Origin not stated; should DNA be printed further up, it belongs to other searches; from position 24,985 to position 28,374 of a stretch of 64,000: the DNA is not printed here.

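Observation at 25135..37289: Nine-gene operon: giant SBP, two permease pairs, NHL propeller, Yip1 protein and a 984-aa unknown, with no ATPase, regulator or hydrolase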

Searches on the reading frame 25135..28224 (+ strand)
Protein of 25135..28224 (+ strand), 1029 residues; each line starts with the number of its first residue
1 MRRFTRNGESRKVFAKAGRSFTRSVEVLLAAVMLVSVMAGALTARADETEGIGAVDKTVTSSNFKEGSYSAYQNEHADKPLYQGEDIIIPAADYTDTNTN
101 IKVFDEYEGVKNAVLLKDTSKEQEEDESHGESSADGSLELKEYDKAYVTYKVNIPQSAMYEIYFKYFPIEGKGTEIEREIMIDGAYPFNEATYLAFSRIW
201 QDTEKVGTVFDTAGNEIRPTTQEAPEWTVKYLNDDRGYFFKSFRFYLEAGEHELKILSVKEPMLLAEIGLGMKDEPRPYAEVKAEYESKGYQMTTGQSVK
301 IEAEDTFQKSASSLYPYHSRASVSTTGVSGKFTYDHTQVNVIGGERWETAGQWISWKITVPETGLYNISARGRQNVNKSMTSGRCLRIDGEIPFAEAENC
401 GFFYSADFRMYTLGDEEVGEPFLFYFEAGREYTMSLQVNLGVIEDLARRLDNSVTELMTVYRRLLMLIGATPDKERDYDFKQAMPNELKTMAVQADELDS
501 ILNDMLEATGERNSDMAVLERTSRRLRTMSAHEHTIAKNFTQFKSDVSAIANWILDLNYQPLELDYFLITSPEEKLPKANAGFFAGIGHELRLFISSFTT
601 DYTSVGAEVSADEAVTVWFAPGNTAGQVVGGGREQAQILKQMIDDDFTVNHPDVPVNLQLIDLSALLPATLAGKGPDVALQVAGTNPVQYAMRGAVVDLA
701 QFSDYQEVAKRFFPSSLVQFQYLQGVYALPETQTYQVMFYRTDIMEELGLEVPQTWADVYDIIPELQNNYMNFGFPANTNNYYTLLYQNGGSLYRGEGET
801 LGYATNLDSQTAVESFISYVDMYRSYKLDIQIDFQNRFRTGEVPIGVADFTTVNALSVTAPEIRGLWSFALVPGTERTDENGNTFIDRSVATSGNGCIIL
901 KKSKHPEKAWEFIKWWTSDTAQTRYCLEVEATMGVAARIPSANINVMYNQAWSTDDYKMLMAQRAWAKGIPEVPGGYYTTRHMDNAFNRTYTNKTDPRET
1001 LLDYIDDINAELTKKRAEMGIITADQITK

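Call 4: search_protein_families(library=pfam, proteins=[window:25135-28224:+], max_evalue=0.1)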
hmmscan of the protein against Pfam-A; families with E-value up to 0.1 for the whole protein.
window:25135-28224:+ (1029 aa): 3 families
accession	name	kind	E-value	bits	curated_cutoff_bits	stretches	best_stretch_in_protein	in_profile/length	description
PF01547.30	SBP_bac_1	-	5.4e-27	96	26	1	636-922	7-306/307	Bacterial extracellular solute-binding protein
PF13416.11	SBP_bac_8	-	1.3e-22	81.4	27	1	647-926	6-253/279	Bacterial extracellular solute-binding protein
PF25275.1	Golvesin_C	-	0.0003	21.3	31.6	0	142-174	37-69/132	Golvesin C-terminal domain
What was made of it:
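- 25135..28224 (+): Giant solute-binding protein (1029 aa): N-terminal TM/signal helix, two beta-sandwich (CBM6/35-like) domains, four-helix bundle, C-terminal CUT1 oligosaccharide-binding domain. SBP_bac_1 covers aa 636-922 (call 4).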

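Call 5: search_protein_families(library=ncbifam, proteins=[window:25135-28224:+], max_evalue=0.1)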
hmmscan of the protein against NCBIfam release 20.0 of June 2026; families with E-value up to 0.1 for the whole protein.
window:25135-28224:+ (1029 aa): 3 families
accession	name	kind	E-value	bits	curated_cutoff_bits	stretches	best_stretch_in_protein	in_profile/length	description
NF053763.1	ABCarbgalBndGanS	equivalog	2.5e-05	23.2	700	1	672-783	88-192/420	galactooligosaccharide ABC transporter substrate-binding protein GanS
TIGR03850.1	bind_CPR_0540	equivalog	0.0011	17.7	299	1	726-776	151-202/437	carbohydrate ABC transporter substrate-binding protein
TIGR03851.1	chitin_NgcE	equivalog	0.009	15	399.65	1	708-784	135-212/450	N-acetylglucosamine/diacetylchitobiose ABC transporter substrate-binding protein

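Call 26: search_solved_structures(query=window:25135-28221:+, max_evalue=1)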
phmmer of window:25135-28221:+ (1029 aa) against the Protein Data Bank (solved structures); distinct sequences matched with E-value up to 1: 38.
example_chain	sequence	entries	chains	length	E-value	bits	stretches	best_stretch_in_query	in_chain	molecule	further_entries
5ysb_A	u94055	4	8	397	6.8e-18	67.1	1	636-1011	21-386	Lin1841 protein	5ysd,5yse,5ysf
4r9f_A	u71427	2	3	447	1.4e-09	39.6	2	666-758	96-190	MBP1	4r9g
6hur_A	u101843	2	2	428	4.4e-09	38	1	676-792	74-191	ABC transporter substrate-binding protein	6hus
2z8d_A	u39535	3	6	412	6.6e-07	30.7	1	649-919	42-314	Galacto-N-biose/lacto-N-biose I transporter substrate-binding protein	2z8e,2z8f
5ci5_A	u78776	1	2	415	9.4e-07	30.2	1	665-919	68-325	Extracellular solute-binding protein family 1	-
2heu_A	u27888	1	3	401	1.6e-06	29.5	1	633-783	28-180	Sugar ABC transporter, sugar-binding protein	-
2hfb_A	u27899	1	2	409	1.8e-06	29.3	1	633-783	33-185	Sugar ABC transporter, sugar-binding protein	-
6pql_A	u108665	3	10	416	1.9e-06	29.3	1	633-783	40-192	ABC transporter sugar-binding protein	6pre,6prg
2hq0_A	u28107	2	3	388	1.9e-06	29.2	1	634-783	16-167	Sugar ABC transporter, sugar-binding protein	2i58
7ehp_A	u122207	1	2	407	3.3e-06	28.4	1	666-778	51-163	chitin oligosaccahride binding protein NagB1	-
9xf5_A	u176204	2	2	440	9.9e-06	26.9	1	645-775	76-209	ABC transporter substrate-binding protein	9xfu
3uor_A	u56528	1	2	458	1.9e-05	25.9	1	621-766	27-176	ABC transporter sugar binding protein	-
7vfq_A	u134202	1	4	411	8.3e-05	23.8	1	669-920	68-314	Extracellular solute-binding protein, family 1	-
7vfr_A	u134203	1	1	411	8.4e-05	23.8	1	669-920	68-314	Extracellular solute-binding protein, family 1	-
1eu8_A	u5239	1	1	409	8.8e-05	23.7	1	630-927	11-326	TREHALOSE/MALTOSE BINDING PROTEIN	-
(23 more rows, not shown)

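Call 29: find_homologous_proteins(query=window:25135-28221:+, max_evalue=1e-10)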
Query window:25135-28221:+ (1029 aa): 270 proteins with E <= 1e-10 among 8000 candidates; the best 120 are listed.
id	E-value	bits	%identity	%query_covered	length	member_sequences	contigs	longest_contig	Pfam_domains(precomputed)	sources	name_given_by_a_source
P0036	0.0e+0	2349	100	100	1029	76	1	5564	PF13416.12,PF01547.31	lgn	-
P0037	0.0e+0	1981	83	100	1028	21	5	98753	PF13416.12,PF01547.31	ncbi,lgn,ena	-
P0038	0.0e+0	1948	82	100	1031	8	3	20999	PF13416.12,PF01547.31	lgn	-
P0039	0.0e+0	1908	80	100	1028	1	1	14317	PF13416.12,PF01547.31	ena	-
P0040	0.0e+0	1799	75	100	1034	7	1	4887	PF13416.12,PF01547.31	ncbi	-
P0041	0.0e+0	1720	72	100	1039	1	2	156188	PF13416.12,PF01547.31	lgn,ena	-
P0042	0.0e+0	1400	60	100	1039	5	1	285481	PF13416.12,PF01547.31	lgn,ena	-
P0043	0.0e+0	1399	60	99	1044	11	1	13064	PF13416.12,PF01547.31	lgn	-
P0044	0.0e+0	1353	100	58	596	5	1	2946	PF13416.12,PF01547.31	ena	-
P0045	0.0e+0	1249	56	97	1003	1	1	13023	PF13416.12,PF01547.31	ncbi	-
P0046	0.0e+0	1248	55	99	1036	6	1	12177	PF13416.12,PF01547.31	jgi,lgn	jgi:ABC-type glycerol-3-phosphate transport system substrate-binding protein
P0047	0.0e+0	1233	54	100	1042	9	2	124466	PF13416.12,PF01547.31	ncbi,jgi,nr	ncbi:MAG: extracellular solute-binding protein [Ruminococcaceae bacterium]|nr:extracellular solute-b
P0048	0.0e+0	1227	53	100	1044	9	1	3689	PF13416.12,PF01547.31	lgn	-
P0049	0.0e+0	1218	55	98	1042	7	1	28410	PF13416.12,PF01547.31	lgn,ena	-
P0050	0.0e+0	1213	54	100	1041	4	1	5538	PF13416.12,PF01547.31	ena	-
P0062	8.1e-222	757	39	95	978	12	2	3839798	PF13416.12,PF01547.31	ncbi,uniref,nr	ncbi:carbohydrate ABC transporter substrate-binding protein (CUT1 family) [Paenibacillus cellulosily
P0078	9.0e-207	707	38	97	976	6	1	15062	PF16990.12,PF25275.2,PF01547.31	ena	-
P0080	2.9e-206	706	40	86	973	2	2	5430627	PF13416.12,PF01547.31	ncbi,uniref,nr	ncbi:ABC transporter substrate-binding protein [Anaerocolumna cellulosilytica]|uniref:ABC transporte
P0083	8.5e-205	701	38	93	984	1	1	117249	PF13416.12,PF16990.12,PF01547.31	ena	-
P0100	9.5e-202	691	37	97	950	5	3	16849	PF13416.12,PF16990.12,PF01547.31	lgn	-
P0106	5.8e-201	688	39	86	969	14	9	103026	PF13416.12,PF16990.12,PF01547.31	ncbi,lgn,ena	-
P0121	2.3e-197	676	37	97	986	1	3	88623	PF25275.2,PF01547.31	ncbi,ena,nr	ncbi:MAG: extracellular solute-binding protein [Lachnospiraceae bacterium]|nr:extracellular solute-b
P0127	3.8e-196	672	38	85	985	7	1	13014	PF16990.12,PF25275.2,PF01547.31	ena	-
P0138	9.0e-195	668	36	91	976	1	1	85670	PF13416.12,PF01547.31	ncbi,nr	ncbi:MAG: extracellular solute-binding protein [Acholeplasmataceae bacterium]|nr:MAG: extracellular 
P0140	1.1e-194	667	38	86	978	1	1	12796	PF13416.12,PF17829.8,PF01547.31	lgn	-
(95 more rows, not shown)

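Call 54: predict_structure(alignment_id=A3)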
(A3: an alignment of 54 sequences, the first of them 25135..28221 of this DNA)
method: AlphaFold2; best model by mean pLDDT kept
length: 1029 residues; sequences in the alignment: 54
mean_pLDDT: 84.6   pTM: 0.79
mean pLDDT of the five models: 84.6, 84.4, 83.2, 82.8, 82.6
residues with pLDDT >= 90: 486; 70-90: 435; 50-70: 43; < 50: 65
segments of 3 or more residues with pLDDT < 50: 1-15, 41-65, 130-138, 603-610, 624-630
pLDDT, mean of each block of 10 residues (from residue 1): 40 49 77 66 38 28 55 89 93 92 88 89 70 45 82 95 94 87 91 90 86 75 90 87 94 94 94 90 91 92 94 87 87 85 88 94 94 76 90 90 85 70 93 94 85 89 90 89 91 94 84 84 94 91 90 83 93 86 82 76 49 79 46 76 84 82 79 84 90 90 93 92 92 94 90 94 93 92 94 89 92 95 90 88 94 85 84 91 90 93 91 93 88 80 85 84 91 90 93 92 93 90 85
secondary structure, 60 per line:
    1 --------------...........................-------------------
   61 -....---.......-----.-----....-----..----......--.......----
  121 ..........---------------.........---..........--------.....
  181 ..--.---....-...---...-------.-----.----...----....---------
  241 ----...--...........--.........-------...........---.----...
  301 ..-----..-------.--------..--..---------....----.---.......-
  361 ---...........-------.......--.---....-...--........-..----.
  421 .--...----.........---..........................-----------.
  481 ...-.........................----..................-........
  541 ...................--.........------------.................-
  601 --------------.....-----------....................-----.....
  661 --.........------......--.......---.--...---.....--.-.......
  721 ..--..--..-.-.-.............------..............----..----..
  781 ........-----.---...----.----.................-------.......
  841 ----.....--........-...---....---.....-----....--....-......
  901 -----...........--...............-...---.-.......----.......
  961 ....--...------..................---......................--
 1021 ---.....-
elements in order (helices of 4 or more, strands of 3 or more residues): H15-41 H62-65 H69-75 E87-90 E102-107 E110-116 H121-130 E146-154 E158-167 E176-182 H189-192 E194-196 E200-202 E221-223 E228-231 E245-247 E250-260 E263-271 H279-289 E298-302 E341-344 E353-359 E364-374 E382-388 H395-398 E400-402 E405-412 E424-426 E431-439 H443-468 H480-483 H485-509 H514-531 H533-558 E562-570 H583-599 E615-619 H631-650 E656-660 H663-671 E678-683 H686-692 H705-709 H714-720 E736-741 H742-748 H756-768 H779-788 H810-826 H834-840 E845-849 H852-859 E867-870 E874-878 E884-887 E890-893 E895-900 H906-916 H919-933 H944-949 H954-964 E967-969 H976-993 H997-1018 H1024-1028
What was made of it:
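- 25135..28224 (+): The AF2 model has pLDDT 84.6, with beta-sandwiches at 87-271 and 298-439, helices at 443-558 and the SBP domain at 615-1029 (call 54).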

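Call 59: fold_search(model_id=the predicted structure, library=pdb)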
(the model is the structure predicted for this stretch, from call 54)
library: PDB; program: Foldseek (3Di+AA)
matches with E <= 10: 1363; with E <= 0.001: 1039
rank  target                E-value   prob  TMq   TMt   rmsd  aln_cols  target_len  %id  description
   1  5ysf_A                6.9e-20  1.00  0.32  0.78   4.1       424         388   22  Crystal structure of beta-1,2-glucooligosaccharide binding protein in complex with sophoropentaose (released 2018-05-02)
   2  5ysd_B                1.4e-19  1.00  0.31  0.75   4.8       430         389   22  Crystal structure of beta-1,2-glucooligosaccharide binding protein in complex with sophorotriose (released 2018-05-02)
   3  5yse_A                4.0e-19  1.00  0.32  0.77   4.2       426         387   22  Crystal structure of beta-1,2-glucooligosaccharide binding protein in complex with sophorotetraose (released 2018-05-02)
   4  5ci5_B                7.3e-19  1.00  0.31  0.73   4.8       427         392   19  Crystal Structure of an ABC transporter Solute Binding Protein from Thermotoga Lettingae TMO (Tlet_1705, TARGET EFI-51 (released 2015-07-22)
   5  5ysd_A                1.1e-18  1.00  0.31  0.76   4.7       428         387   22  Crystal structure of beta-1,2-glucooligosaccharide binding protein in complex with sophorotriose (released 2018-05-02)
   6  5f7v_A                1.3e-18  1.00  0.30  0.73   4.8       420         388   18  ABC substrate-binding protein Lmo0181 from Listeria monocytogenes in complex with cycloalternan (released 2016-09-07)
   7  5ysb_A                1.6e-18  1.00  0.32  0.80   3.5       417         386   21  Crystal structure of beta-1,2-glucooligosaccharide binding protein in ligand-free form (released 2018-05-02)
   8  5yse_B                1.9e-18  1.00  0.31  0.77   4.3       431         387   22  Crystal structure of beta-1,2-glucooligosaccharide binding protein in complex with sophorotetraose (released 2018-05-02)
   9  5ci5_A                3.1e-18  1.00  0.31  0.72   5.0       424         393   20  Crystal Structure of an ABC transporter Solute Binding Protein from Thermotoga Lettingae TMO (Tlet_1705, TARGET EFI-51 (released 2015-07-22)
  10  3uor_A                6.6e-18  1.00  0.33  0.80   3.8       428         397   18  The structure of the sugar-binding protein MalE from the phytopathogen Xanthomonas citri (released 2011-12-14)
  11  5ysb_B                6.6e-18  1.00  0.32  0.81   3.7       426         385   22  Crystal structure of beta-1,2-glucooligosaccharide binding protein in ligand-free form (released 2018-05-02)
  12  3uor_B                8.1e-18  1.00  0.33  0.80   3.8       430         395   18  The structure of the sugar-binding protein MalE from the phytopathogen Xanthomonas citri (released 2011-12-14)
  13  1urd_A                9.4e-18  1.00  0.30  0.74   4.8       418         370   19  X-ray structures of the maltose-maltodextrin binding protein of the thermoacidophilic bacterium Alicyclobacillus acido (released 2003-12-11)
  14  1urg_A                1.7e-17  1.00  0.30  0.75   4.7       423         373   19  X-ray structures from the maltose-maltodextrin binding protein of the thermoacidophilic bacterium Alicyclobacillus aci (released 2003-12-11)
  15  4r9g_A                1.7e-17  1.00  0.29  0.67   6.1       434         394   20  CpMnBP1 with Mannotriose Bound (released 2014-10-29)
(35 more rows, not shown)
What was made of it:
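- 25135..28224 (+): The best structural matches are oligosaccharide SBPs, e.g. 5ysf at E 7e-20 (call 59).
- On CUT1-type (type I) carbohydrate ABC importer: The fold matches oligosaccharide SBPs (call 59).
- The SBP domain resembles nutrient oligosaccharide binders (call 59).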
